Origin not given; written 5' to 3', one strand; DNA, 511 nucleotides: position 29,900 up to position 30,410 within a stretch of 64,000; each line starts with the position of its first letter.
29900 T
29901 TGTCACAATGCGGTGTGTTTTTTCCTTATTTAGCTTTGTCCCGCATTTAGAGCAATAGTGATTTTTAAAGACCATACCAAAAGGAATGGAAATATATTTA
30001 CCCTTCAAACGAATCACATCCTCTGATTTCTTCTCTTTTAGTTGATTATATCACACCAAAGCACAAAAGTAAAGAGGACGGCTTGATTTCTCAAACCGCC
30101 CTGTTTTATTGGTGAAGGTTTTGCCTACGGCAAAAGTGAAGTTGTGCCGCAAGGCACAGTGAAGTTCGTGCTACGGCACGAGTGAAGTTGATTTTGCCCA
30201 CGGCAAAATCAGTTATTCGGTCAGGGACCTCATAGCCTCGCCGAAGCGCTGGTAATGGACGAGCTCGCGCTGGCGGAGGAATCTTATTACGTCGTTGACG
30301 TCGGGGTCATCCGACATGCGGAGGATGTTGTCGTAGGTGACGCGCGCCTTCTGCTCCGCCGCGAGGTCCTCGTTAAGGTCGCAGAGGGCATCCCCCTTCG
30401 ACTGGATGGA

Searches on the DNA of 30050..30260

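Call 15: search_rna_families(source=window, start=30050, end=30260, threshold=evalue, max_evalue=10, show_alignments=3)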
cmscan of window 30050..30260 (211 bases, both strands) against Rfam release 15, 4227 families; matches with E-value up to 10: 6.
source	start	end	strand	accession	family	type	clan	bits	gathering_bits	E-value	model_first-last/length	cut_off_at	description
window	30069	30116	-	RF02617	SSRC10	Gene; sRNA;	-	17.8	56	0.29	1-113/113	no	Streptococcus sRNA 10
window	30076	30137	-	RF02693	psm_mec_RNA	Gene; sRNA;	-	16.3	85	6.2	1-143/143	no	psm_mec locus RNA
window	30101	30170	+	RF01706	Gut-1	Gene; sRNA;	-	14.7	50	2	1-77/77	no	Gut-1 RNA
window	30050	30113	+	RF00558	L20_leader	Cis-reg; leader;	-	14.4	58.7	1.9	64-127/127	5'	Ribosomal protein L20 leader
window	30183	30210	-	RF04156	MIR2670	Gene; miRNA;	-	12.3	117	2.3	85-112/200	no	MIR2670 microRNA precursor family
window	30064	30175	-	RF00558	L20_leader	Cis-reg; leader;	-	12.3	58.7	6.4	1-127/127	no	Ribosomal protein L20 leader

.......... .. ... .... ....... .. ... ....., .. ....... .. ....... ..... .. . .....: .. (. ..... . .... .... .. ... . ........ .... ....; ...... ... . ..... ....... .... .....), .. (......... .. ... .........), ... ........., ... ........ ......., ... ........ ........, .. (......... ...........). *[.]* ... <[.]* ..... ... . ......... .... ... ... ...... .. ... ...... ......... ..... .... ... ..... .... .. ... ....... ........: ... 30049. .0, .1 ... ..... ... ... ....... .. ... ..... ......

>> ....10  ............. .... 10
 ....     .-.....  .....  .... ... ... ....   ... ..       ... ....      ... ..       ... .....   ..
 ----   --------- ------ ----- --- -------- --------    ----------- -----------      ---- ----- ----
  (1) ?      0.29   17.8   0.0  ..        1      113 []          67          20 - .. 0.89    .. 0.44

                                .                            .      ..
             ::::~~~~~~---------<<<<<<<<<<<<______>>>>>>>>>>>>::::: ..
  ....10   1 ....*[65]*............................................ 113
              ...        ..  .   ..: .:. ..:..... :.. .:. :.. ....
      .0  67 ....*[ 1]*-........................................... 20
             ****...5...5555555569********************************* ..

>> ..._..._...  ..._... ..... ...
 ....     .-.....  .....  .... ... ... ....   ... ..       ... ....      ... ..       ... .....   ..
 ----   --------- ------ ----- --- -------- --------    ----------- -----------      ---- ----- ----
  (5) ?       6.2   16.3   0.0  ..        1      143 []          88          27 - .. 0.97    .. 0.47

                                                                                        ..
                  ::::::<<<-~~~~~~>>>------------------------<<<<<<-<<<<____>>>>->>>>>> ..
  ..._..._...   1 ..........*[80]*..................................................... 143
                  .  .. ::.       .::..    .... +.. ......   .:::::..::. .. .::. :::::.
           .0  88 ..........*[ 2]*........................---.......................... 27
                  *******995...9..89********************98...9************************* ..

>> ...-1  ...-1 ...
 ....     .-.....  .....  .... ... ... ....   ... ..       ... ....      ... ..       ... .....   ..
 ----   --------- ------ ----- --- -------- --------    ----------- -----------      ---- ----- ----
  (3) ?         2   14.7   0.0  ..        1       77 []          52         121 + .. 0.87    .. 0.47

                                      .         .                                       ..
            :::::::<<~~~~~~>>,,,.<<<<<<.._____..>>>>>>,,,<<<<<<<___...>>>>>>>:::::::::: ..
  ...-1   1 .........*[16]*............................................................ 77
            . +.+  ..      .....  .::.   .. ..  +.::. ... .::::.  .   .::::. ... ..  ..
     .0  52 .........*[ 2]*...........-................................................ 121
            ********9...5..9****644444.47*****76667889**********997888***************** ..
